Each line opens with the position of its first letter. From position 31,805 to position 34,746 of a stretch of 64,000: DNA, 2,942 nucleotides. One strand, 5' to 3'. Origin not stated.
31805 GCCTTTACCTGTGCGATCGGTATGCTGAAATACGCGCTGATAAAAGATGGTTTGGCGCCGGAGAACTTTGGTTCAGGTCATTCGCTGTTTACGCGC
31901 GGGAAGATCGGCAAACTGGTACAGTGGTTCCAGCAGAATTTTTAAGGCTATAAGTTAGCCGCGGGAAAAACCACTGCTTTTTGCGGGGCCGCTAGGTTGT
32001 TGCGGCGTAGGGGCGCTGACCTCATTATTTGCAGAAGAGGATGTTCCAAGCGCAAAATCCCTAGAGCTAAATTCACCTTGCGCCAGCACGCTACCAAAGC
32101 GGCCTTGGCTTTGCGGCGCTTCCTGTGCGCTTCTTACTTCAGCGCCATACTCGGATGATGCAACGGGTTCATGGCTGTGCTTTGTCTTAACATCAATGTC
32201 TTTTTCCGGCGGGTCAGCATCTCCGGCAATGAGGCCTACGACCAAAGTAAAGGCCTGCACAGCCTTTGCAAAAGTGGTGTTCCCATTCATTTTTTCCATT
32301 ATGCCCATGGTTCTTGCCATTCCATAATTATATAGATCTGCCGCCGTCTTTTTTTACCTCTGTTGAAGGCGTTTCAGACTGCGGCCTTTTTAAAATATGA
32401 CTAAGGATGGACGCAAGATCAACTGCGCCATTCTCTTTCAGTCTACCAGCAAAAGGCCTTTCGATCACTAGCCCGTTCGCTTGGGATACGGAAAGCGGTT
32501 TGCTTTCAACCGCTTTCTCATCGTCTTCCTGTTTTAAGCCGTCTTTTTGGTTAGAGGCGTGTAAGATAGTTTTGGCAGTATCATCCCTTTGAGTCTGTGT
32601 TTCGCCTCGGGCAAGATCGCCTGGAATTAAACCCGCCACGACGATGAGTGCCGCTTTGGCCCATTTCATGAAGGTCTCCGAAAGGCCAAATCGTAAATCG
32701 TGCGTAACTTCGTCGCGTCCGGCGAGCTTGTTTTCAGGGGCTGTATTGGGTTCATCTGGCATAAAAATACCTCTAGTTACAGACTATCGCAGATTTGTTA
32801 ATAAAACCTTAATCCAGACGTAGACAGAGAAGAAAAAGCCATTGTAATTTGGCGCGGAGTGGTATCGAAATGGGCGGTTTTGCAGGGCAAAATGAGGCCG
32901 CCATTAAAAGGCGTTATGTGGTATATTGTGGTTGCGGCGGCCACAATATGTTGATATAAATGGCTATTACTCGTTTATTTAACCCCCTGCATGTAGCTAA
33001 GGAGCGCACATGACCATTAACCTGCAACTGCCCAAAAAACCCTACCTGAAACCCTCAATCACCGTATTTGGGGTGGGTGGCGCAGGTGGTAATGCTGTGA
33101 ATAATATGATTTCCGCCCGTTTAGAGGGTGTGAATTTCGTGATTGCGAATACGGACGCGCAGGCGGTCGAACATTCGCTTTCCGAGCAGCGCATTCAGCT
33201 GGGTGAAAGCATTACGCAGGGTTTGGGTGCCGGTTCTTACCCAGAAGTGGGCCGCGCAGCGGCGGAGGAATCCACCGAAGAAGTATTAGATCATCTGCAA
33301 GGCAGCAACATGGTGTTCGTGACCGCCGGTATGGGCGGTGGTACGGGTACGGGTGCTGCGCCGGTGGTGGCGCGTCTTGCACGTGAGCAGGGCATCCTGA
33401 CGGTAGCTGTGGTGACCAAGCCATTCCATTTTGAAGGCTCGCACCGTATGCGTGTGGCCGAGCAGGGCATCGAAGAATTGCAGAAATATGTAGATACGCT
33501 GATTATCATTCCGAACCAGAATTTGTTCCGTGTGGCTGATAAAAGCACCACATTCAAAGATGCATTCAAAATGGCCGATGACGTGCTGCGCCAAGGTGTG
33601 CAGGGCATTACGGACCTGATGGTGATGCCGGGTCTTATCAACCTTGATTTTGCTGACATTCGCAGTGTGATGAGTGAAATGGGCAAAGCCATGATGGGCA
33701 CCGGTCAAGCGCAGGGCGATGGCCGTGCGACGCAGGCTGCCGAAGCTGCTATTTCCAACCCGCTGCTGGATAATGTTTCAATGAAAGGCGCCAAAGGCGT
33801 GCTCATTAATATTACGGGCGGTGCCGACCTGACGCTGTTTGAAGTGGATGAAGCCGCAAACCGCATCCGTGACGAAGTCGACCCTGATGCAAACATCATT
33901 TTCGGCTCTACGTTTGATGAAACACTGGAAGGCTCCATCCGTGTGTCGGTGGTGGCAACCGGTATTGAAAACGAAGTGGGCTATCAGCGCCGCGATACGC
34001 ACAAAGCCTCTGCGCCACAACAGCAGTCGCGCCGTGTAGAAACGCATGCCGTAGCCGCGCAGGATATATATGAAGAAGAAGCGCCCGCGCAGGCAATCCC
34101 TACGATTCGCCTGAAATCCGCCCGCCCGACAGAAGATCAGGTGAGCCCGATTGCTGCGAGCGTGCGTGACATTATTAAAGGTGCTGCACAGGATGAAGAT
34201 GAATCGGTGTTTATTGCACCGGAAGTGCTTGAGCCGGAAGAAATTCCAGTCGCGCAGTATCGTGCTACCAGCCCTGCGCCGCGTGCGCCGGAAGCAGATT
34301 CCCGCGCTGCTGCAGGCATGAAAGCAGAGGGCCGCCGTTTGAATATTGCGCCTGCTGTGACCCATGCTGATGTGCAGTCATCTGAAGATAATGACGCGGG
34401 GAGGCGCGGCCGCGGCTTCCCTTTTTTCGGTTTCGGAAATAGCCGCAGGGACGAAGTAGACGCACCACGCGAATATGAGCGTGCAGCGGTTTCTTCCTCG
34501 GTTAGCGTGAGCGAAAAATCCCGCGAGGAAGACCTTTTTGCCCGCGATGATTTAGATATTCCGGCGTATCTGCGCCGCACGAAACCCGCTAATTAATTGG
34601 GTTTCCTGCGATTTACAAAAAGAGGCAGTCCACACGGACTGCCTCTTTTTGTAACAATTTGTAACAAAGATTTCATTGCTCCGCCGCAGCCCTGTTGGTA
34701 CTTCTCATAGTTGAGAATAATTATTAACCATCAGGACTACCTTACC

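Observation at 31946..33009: An opposite-strand two-ORF cassette separates ftsA from ftsZ, breaking the most conserved junction of the dcw cluster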

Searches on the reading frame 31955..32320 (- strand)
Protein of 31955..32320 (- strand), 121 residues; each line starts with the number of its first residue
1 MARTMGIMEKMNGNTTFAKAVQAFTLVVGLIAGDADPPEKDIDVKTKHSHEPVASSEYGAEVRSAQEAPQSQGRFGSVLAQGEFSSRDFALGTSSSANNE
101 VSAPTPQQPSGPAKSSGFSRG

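Call 3: search_protein_families(library=pfam, proteins=[window:31955-32320:-], max_evalue=1)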
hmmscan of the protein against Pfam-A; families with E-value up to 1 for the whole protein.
window:31955-32320:- (121 aa): 0 families

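Call 4: search_protein_families(library=ncbifam, proteins=[window:31955-32320:-], max_evalue=1)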
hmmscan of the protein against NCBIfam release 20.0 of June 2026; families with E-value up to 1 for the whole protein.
window:31955-32320:- (121 aa): 0 families

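Call 8: find_homologous_proteins(query=window:31955-32320:-, max_evalue=0.01)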
Query window:31955-32320:- (121 aa): 1 proteins with E <= 0.01 among 10 candidates.
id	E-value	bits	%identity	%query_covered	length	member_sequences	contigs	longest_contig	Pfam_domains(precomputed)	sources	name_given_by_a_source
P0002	4.6e-68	244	100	97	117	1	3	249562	-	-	-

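Call 42: search_protein_families(library=phrogs, proteins=[window:31955-32320:-], max_evalue=0.1)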
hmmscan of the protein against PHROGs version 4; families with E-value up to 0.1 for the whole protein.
window:31955-32320:- (121 aa): 0 families

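Call 43: search_protein_families(library=padloc, proteins=[window:31955-32320:-], max_evalue=0.1)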
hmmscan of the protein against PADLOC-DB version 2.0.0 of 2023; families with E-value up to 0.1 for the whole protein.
window:31955-32320:- (121 aa): 0 families

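Call 71: predict_structure(protein=window:31955-32320:-)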
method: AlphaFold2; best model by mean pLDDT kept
length: 121 residues; sequences in the alignment: 1
mean_pLDDT: 59.1   pTM: 0.19
mean pLDDT of the five models: 59.1, 58.6, 58.0, 56.0, 55.0
residues with pLDDT >= 90: 0; 70-90: 20; 50-70: 79; < 50: 22
segments of 3 or more residues with pLDDT < 50: 58-60, 66-73
pLDDT, mean of each block of 10 residues (from residue 1): 58 69 80 61 61 50 45 52 62 53 52 68 62
secondary structure, 60 per line:
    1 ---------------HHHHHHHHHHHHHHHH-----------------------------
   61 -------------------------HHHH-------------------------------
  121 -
elements in order: H16-31 H86-89

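Call 73: search_solved_structures(query=window:31955-32320:-, max_evalue=1)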
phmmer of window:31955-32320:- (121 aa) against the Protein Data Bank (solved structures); distinct sequences matched with E-value up to 1: 0.

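Call 74: find_related_loci(query=window:31955-32320:-, collection=viral_contigs, flank=3000)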
Query window:31955-32320:- (121 aa) in viral_contigs; peptide patterns used: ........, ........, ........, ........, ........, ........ (x = any residue, [..] = any of these).
4 stretches matched a pattern, but none encodes a relative of the query by tblastn (E <= 1e-3).

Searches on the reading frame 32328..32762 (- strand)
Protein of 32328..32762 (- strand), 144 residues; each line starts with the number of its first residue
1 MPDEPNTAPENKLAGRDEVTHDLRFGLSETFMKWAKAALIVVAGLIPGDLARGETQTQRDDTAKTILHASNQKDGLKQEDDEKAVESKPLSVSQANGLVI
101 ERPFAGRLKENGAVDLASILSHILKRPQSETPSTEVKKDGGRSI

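Call 3: search_protein_families(library=pfam, proteins=[window:32328-32762:-], max_evalue=1)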
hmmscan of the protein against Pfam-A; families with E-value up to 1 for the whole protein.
window:32328-32762:- (144 aa): 1 family
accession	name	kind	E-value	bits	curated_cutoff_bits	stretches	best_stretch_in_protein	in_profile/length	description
PF22494.2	choice_anch_I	-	0.032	13.5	32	1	54-98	368-412/489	Choice-of-anchor I domain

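Call 4: search_protein_families(library=ncbifam, proteins=[window:32328-32762:-], max_evalue=1)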
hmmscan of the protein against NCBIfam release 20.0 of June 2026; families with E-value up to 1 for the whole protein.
window:32328-32762:- (144 aa): 0 families

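Call 7: find_homologous_proteins(query=window:32328-32762:-, max_evalue=0.01)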
Query window:32328-32762:- (144 aa): 1 proteins with E <= 0.01 among 28 candidates.
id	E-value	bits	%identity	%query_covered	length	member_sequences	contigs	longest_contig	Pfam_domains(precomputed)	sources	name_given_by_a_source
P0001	5.2e-87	307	100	100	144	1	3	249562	-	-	-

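Call 10: find_encoding_contigs(protein=P0001, flank=10000, max_places=6)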
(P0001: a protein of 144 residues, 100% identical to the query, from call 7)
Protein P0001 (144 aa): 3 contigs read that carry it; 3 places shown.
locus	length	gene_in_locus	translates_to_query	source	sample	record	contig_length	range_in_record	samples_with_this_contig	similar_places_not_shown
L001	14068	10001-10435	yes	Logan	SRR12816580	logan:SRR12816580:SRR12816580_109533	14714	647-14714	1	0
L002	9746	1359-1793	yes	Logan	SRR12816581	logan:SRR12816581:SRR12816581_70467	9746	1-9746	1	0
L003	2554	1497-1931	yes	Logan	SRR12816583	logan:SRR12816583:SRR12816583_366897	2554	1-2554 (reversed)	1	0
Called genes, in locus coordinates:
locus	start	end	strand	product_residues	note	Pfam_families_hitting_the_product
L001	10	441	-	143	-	PF00829:Ribosomal_L21p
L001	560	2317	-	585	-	PF01321:Creatinase_N, PF16189:Creatinase_N_2, PF00557:Peptidase_M24, PF16188:Peptidase_M24_C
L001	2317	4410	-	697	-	PF14520:HHH_5 (faint), PF22745:Nlig-Ia, PF01653:DNA_ligase_aden, PF03120:OB_DNA_ligase, PF03119:DNA_ligase_ZBD, PF12826:HHH_2, PF00533:BRCT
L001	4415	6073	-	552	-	PF02463:SMC_N, PF13476:AAA_23 (weak), PF13555:AAA_29 (weak), PF13304:AAA_21 (faint)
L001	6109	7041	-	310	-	PF13512:TPR_18, PF07719:TPR_2 (faint), PF13428:TPR_14 (faint), PF13432:TPR_16 (faint), PF13525:YfiO, PF14559:TPR_19 (faint), PF13424:TPR_12 (faint), PF13174:TPR_6 (weak)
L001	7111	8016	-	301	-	PF03331:LpxC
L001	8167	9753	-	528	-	PF00091:Tubulin, PF12327:FtsZ_C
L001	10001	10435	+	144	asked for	-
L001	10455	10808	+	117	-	-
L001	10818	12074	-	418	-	PF14450:FtsA (weak), PF02491:SHS2_FTSA, PF06723:MreB_Mbl, PF11104:PilM_2 (weak), PF06277:EutA (weak), PF14450:FtsA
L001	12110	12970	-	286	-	PF08478:POTRA_1, PF03799:FtsQ_DivIB_C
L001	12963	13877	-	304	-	PF01820:Dala_Dala_lig_N, PF02655:ATP-grasp_3 (weak), PF07478:Dala_Dala_lig_C, PF13535:ATP-grasp_4 (faint)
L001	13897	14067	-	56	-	?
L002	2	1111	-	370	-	?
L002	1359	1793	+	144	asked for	-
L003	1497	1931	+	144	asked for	-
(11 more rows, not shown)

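Call 22: find_related_loci(query=window:32328-32762:-, collection=metagenome_contigs, flank=6000)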
Query window:32328-32762:- (144 aa) in metagenome_contigs; peptide patterns used: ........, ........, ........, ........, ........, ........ (x = any residue, [..] = any of these).
195 stretches matched a pattern, but none encodes a relative of the query by tblastn (E <= 1e-3).

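Call 29: search_protein_representatives(protein=window:32328-32762:-)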
Query: 144 residues. Proteins with E-value up to 0.001 (for the whole library): 1; up to 1e-10: 1; up to 1e-30: 1. The best 1 are listed.
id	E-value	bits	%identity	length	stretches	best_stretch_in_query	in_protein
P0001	1.7e-87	306.6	100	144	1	1-144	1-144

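Call 42: search_protein_families(library=phrogs, proteins=[window:32328-32762:-], max_evalue=0.1)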
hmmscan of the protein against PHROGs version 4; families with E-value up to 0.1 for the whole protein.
window:32328-32762:- (144 aa): 0 families

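Call 43: search_protein_families(library=padloc, proteins=[window:32328-32762:-], max_evalue=0.1)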
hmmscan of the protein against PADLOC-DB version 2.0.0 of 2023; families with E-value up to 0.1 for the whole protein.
window:32328-32762:- (144 aa): 0 families

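Call 44: search_solved_structures(query=window:32328-32762:-, max_evalue=1)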
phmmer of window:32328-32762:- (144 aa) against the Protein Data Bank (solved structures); distinct sequences matched with E-value up to 1: 0.

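Call 47: find_related_loci(query=window:32328-32762:-, collection=viral_contigs, flank=3000)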
Query window:32328-32762:- (144 aa) in viral_contigs; peptide patterns used: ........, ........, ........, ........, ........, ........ (x = any residue, [..] = any of these).
17 stretches matched a pattern, but none encodes a relative of the query by tblastn (E <= 1e-3).

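Call 49: predict_structure(protein=window:32328-32762:-)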
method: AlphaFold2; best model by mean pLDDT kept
length: 144 residues; sequences in the alignment: 1
mean_pLDDT: 51.0   pTM: 0.21
mean pLDDT of the five models: 51.0, 50.6, 44.9, 44.8, 37.0
residues with pLDDT >= 90: 0; 70-90: 1; 50-70: 69; < 50: 74
segments of 3 or more residues with pLDDT < 50: 17-24, 48-56, 70-72, 74-77, 79-81, 90-112, 126-133, 141-144
pLDDT, mean of each block of 10 residues (from residue 1): 56 50 53 66 53 46 49 48 50 43 45 54 51 51 47
secondary structure, 60 per line:
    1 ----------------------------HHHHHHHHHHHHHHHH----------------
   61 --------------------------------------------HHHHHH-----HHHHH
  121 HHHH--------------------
elements in order: H29-44 H105-110 H116-124

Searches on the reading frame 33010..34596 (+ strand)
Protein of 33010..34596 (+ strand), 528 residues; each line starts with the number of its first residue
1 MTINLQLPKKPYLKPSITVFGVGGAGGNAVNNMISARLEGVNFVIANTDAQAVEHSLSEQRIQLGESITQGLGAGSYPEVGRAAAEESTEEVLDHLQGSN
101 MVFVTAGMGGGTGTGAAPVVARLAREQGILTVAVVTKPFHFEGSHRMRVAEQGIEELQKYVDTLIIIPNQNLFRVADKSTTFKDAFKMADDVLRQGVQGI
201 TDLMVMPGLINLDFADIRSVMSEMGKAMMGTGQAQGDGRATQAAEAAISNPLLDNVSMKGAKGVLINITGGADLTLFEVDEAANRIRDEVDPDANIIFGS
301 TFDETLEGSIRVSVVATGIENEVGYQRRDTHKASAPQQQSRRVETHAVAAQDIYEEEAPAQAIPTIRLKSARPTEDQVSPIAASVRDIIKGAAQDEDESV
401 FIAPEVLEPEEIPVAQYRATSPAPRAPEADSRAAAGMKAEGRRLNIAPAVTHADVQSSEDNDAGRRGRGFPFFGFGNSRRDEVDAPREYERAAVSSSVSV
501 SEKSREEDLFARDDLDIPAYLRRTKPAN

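Call 76: search_protein_families(library=pfam, proteins=[window:33010-34596:+], max_evalue=0.001)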
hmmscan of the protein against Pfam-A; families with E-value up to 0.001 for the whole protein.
window:33010-34596:+ (528 aa): 2 families
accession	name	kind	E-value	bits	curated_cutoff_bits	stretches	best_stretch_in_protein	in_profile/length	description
PF00091.31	Tubulin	-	6e-50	170.6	33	1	16-176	1-189/190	Tubulin/FtsZ family, GTPase domain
PF12327.13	FtsZ_C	-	8.8e-40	135.4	27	1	225-320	1-95/95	FtsZ family, C-terminal domain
